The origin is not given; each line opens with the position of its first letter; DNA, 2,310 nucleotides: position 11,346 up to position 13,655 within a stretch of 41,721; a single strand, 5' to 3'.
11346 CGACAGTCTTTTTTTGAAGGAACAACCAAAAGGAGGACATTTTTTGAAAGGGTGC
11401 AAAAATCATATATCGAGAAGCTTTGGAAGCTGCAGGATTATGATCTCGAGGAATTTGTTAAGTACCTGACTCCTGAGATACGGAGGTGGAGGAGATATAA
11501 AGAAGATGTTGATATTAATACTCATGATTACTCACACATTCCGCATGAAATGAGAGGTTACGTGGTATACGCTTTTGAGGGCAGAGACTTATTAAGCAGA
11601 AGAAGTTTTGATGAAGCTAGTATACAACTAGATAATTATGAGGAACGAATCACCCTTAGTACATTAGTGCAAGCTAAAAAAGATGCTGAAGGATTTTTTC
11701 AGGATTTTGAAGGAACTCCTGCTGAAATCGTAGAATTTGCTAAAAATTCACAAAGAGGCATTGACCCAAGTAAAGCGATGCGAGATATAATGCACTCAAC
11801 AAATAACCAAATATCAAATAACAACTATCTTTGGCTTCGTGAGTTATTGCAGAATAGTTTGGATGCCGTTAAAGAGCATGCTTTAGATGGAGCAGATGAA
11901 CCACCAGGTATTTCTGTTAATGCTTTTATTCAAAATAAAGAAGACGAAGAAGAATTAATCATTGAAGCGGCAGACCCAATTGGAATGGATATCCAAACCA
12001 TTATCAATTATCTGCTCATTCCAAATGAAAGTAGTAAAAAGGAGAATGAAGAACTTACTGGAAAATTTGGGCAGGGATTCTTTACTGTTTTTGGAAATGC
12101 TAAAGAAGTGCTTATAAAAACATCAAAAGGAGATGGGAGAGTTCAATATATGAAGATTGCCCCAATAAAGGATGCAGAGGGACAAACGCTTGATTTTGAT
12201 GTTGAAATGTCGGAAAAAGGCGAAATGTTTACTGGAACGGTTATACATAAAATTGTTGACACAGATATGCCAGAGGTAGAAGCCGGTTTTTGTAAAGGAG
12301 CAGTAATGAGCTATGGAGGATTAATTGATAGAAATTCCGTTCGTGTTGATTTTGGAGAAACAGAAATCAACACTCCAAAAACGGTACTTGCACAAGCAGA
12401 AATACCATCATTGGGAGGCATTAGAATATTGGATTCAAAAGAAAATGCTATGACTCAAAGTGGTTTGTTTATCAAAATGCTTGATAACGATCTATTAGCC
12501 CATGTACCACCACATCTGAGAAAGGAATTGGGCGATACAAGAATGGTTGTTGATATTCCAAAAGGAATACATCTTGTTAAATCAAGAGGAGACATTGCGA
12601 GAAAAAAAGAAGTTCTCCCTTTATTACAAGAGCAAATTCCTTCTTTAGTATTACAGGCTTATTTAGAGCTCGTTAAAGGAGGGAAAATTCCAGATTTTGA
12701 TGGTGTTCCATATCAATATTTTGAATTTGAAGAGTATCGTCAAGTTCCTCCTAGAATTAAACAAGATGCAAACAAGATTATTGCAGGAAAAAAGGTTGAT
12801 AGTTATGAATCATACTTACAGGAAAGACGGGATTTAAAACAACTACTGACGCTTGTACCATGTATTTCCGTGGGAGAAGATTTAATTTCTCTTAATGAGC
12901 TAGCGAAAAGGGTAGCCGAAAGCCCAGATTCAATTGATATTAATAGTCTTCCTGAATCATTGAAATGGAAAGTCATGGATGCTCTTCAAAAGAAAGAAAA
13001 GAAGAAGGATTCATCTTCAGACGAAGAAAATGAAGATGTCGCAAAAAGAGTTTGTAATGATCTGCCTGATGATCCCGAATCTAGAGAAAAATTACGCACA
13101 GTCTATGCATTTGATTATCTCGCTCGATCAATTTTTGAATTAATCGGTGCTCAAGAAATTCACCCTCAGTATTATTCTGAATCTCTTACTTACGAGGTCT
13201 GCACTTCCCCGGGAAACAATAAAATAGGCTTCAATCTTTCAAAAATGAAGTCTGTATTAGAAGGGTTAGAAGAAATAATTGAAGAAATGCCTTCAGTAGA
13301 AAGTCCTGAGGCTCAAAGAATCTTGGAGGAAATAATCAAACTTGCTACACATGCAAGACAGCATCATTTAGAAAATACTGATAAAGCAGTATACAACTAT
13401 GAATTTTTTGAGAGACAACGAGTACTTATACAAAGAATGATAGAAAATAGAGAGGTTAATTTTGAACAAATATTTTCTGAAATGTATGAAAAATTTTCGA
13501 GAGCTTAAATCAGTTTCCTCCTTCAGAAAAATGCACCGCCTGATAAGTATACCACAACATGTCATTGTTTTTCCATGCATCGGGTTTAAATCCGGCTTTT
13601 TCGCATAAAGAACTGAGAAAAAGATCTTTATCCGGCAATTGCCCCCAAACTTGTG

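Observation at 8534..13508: Giant protein with two Hsp90/sacsin-like GHKL ATPase modules plus a small ORFan partner: candidate uncharacterised two-gene module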

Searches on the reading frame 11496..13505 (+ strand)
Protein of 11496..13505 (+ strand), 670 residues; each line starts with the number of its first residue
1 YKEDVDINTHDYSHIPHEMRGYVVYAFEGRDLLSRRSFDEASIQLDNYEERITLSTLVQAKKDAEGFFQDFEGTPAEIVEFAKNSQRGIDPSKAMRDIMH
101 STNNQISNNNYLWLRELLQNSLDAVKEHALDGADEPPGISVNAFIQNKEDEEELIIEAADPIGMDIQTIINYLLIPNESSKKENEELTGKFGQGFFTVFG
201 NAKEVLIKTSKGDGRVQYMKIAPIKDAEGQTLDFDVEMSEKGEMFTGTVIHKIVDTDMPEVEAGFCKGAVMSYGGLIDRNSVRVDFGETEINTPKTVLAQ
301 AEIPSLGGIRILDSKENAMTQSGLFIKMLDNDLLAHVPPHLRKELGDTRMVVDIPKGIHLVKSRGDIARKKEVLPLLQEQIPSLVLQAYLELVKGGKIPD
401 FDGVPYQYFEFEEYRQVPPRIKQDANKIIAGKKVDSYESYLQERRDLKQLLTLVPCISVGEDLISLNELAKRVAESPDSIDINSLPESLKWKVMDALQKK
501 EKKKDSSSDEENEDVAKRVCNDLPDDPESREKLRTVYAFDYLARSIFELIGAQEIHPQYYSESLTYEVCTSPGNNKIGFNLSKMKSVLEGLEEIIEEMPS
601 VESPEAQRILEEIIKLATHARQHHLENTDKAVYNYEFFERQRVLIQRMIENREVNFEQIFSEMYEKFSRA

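Call 54: predict_structure(alignment_id=A5)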
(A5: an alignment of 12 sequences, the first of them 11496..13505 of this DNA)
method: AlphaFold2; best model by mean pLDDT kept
length: 670 residues; sequences in the alignment: 12
mean_pLDDT: 75.0   pTM: 0.55
mean pLDDT of the five models: 75.0, 73.5, 69.8, 68.8, 67.7
residues with pLDDT >= 90: 46; 70-90: 449; 50-70: 106; < 50: 69
segments of 3 or more residues with pLDDT < 50: 1-8, 38-41, 44-48, 105-108, 176-192, 361-371, 505-517
pLDDT, mean of each block of 10 residues (from residue 1): 41 66 75 65 48 82 77 80 82 75 57 79 66 70 79 87 76 49 34 68 89 86 83 86 87 89 85 76 81 79 82 76 65 72 66 69 39 69 86 76 72 83 91 86 87 85 86 82 80 79 48 42 84 88 89 84 65 75 86 89 86 85 68 65 79 81 81
secondary structure, 60 per line:
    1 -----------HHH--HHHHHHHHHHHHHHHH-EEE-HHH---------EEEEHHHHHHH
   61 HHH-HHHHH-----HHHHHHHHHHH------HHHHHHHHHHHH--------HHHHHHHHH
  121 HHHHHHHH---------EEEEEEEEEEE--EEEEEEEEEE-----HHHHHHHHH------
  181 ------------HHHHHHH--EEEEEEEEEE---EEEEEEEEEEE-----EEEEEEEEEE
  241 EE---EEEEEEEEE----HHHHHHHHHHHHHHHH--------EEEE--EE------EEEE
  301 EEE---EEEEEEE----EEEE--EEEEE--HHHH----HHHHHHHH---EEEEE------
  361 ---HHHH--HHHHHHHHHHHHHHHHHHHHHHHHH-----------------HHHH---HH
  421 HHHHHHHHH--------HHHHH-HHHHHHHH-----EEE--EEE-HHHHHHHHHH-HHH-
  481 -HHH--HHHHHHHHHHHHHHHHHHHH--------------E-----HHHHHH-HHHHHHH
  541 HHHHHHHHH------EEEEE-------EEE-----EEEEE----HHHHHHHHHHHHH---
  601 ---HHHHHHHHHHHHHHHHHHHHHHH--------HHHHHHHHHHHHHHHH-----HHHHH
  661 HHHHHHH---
elements in order (helices of 4 or more, strands of 3 or more residues): H17-32 E34-36 E50-53 H54-63 H65-69 H75-85 H92-103 H112-128 E138-148 E151-160 H166-174 H193-199 E202-211 E215-225 E231-242 E246-254 H259-274 E283-286 E297-303 E307-313 E318-321 E324-328 H331-334 H339-346 E350-354 H364-367 H370-394 H412-415 H419-429 H438-442 H444-451 E457-459 E462-464 H466-475 H487-506 H527-532 H534-549 E556-560 E568-570 E576-580 H585-597 H604-626 H635-650 H656-667
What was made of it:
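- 13350..13364 (+): HARQH. All 10 homologs that reach this region have HERQH. Nearby, VYNYE replaces (W)THN(D). Lies in a confidently predicted helix (call 54).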

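Call 57: fold_search(model_id=the predicted structure, library=pdb)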
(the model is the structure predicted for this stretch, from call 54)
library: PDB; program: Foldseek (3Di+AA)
matches with E <= 10: 1466; with E <= 0.001: 139
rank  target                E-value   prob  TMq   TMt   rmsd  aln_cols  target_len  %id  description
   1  7kw7_B                1.5e-13  1.00  0.33  0.35  16.9       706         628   15  Atomic cryoEM structure of Hsp90-Hsp70-Hop-GR (released 2021-12-08)
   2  6xlg_A                2.8e-13  1.00  0.34  0.37  15.5       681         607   13  Full-length Hsc82 in complex with two Aha1 CTD in the presence of ATPgammaS (released 2021-06-30)
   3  7zub_B                4.4e-13  1.00  0.34  0.35  15.2       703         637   15  Cryo-EM structure of the indirubin-bound Hsp90-XAP2-AHR complex (released 2022-11-23)
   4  6xlf_A                9.7e-13  1.00  0.34  0.37  15.6       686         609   14  Full-length Hsc82 in complex with Aha1 in the presence of AMP-PNP (released 2021-06-30)
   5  4ipe_A                1.1e-12  1.00  0.33  0.37  16.1       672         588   14  Crystal structure of mitochondrial Hsp90 (TRAP1) with AMPPNP (released 2014-01-22)
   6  7zub_A                1.2e-12  1.00  0.33  0.35  15.6       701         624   14  Cryo-EM structure of the indirubin-bound Hsp90-XAP2-AHR complex (released 2022-11-23)
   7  8h77_B                1.5e-12  1.00  0.32  0.34  16.2       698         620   14  Hsp90-AhR-p23-XAP2 complex (released 2023-01-04)
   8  6xld_B                1.8e-12  1.00  0.34  0.37  15.6       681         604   14  Full-length Hsc82 in complex with Aha1 CTD in the presence of AMPPNP (released 2021-06-30)
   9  7y04_B                1.8e-12  1.00  0.32  0.34  16.1       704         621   15  Hsp90-AhR-p23 complex (released 2023-01-04)
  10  6xlc_A                2.6e-12  1.00  0.35  0.38  15.9       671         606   14  Full-length Hsc82 bound to AMPPNP (released 2021-06-30)
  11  6d14_A                3.3e-12  1.00  0.34  0.38  16.1       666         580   14  Zebrafish TRAP1 bound to AMPPNP and calcium in the asymmetric closed state (released 2018-04-25)
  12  6xg6_B                4.0e-12  1.00  0.32  0.35  14.5       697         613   13  Full-length human mitochondrial Hsp90 (TRAP1) with ADP-BeF3 (released 2020-09-30)
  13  5tvu_A                7.3e-12  1.00  0.33  0.37  16.2       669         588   13  Crystal structure of mitochondrial Hsp90 (TRAP1) with ATP in absence of Mg (released 2018-03-14)
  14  4iyn_A                7.7e-12  1.00  0.35  0.38  15.9       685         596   14  Structure of mitochondrial Hsp90 (TRAP1) with ADP-ALF4- (released 2014-01-22)
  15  4iyn_B                7.7e-12  1.00  0.32  0.35  15.2       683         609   14  Structure of mitochondrial Hsp90 (TRAP1) with ADP-ALF4- (released 2014-01-22)
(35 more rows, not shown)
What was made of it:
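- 11781..12902 (+): Hsp90-like unit 2 (residues 1000-1373): motif I 11835-11870, a shortened motif II DPIGM (11967-11990), motif III 12060-12092, and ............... (from 12552). The model of residues 905-1574 (mean pLDDT 75, call 54) aligns over about 700 columns to full-length Hsp90/TRAP1, E 1.5e-13 (call 57).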

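Call 73: fold_search(model_id=the predicted structure, library=viral)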
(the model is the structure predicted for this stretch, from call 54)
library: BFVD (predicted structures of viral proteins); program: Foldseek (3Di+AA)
matches with E <= 10: 598; with E <= 0.001: 55
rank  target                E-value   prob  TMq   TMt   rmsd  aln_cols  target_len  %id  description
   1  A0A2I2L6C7            2.8e-15  1.00  0.30  0.15  23.8       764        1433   12  Histidine kinase-like ATPase [Orpheovirus IHUMI-LCC2]
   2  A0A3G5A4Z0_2          3.9e-12  1.00  0.37  0.31  14.0       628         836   15  Histidine kinase-like ATPase (Fragment) [Homavirus sp.]
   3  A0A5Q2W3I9            1.5e-09  1.00  0.26  0.20  20.6       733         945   14  (no name in the UniProt tables at hand)
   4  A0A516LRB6            1.5e-09  1.00  0.35  0.31  18.7       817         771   12  (no name in the UniProt tables at hand)
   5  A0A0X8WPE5            2.1e-09  1.00  0.31  0.27   8.7       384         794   16  (no name in the UniProt tables at hand)
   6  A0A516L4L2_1          2.2e-09  1.00  0.32  0.17  19.9       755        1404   11  (no name in the UniProt tables at hand)
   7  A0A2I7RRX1            3.4e-09  1.00  0.35  0.29  19.9       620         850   12  Histidine kinase-like ATPase [Vibrio phage 1.224.A._10N.261.48.B1]
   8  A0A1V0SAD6            6.7e-09  1.00  0.32  0.31  17.7       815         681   12  Heat shock protein 83 kDa [Catovirus CTV1]
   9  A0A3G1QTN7            8.6e-09  1.00  0.32  0.27  18.7       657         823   12  Putative rIIA-like protein [Erwinia phage phiEaP8]
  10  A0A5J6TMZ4            9.0e-09  1.00  0.32  0.30   7.5       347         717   15  (no name in the UniProt tables at hand)
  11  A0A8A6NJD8            1.0e-08  1.00  0.31  0.29  18.1       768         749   11  RIIA protector from prophage-induced early lysis [Enterobacter phage PF-CE2]
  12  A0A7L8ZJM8            1.3e-08  1.00  0.24  0.30  13.0       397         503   11  DNA topoisomerase (ATP-hydrolyzing) [Campylobacter phage F379]
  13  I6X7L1                1.4e-08  1.00  0.30  0.27  24.4       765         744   12  RIIa protector from prophage-induced early lysis [Aeromonas phage CC2]
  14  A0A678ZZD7            1.6e-08  1.00  0.31  0.27  10.8       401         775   14  RIIA lysis inhibitor [Pectobacterium phage Arno18]
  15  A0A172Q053            1.6e-08  1.00  0.32  0.28  11.0       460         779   14  RIIA protein [Acinetobacter phage vB_AbaM_ME3]
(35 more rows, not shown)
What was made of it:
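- Phage rIIA proteins are among the viral fold matches (call 73).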
